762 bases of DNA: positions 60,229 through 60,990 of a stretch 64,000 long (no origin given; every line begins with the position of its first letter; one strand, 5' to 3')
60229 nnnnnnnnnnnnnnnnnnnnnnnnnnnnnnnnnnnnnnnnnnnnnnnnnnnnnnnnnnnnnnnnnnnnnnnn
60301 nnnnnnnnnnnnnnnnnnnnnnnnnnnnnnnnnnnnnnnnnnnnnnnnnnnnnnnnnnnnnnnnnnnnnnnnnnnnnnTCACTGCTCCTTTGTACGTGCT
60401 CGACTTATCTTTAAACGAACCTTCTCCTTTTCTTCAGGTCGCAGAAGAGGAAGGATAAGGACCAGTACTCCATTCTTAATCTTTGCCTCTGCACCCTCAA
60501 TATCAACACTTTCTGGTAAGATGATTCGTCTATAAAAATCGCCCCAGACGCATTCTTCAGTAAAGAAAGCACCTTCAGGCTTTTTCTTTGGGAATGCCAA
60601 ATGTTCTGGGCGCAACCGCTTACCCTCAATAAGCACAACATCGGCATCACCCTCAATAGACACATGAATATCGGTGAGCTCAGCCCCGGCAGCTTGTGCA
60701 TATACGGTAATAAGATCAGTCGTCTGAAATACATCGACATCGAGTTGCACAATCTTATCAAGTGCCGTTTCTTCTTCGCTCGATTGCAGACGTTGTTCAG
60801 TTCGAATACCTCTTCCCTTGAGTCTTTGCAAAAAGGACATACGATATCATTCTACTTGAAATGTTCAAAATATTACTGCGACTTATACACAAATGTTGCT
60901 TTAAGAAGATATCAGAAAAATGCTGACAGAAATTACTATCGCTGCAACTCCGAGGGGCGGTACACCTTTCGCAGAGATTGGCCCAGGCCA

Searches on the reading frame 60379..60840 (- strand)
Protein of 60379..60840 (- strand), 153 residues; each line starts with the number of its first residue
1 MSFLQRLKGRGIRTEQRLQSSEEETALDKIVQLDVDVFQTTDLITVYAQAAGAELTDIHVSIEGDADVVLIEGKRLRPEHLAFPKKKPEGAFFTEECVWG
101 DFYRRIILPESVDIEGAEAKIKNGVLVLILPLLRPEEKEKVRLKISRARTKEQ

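Call 13: search_protein_families(library=pfam, proteins=[window:60379-60840:-], max_evalue=0.001)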
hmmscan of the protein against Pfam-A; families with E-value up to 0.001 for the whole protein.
window:60379-60840:- (153 aa): 1 family
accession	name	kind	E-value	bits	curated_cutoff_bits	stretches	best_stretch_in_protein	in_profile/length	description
PF00011.27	HSP20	-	4.1e-10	40.1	20.8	1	41-142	6-97/102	Hsp20/alpha crystallin family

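Call 58: find_encoding_contigs(protein=window:60379-60840:-, flank=10000, max_places=10)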
Protein window:60379-60840:- (153 aa): no gene with exactly this product is on record in the collection.
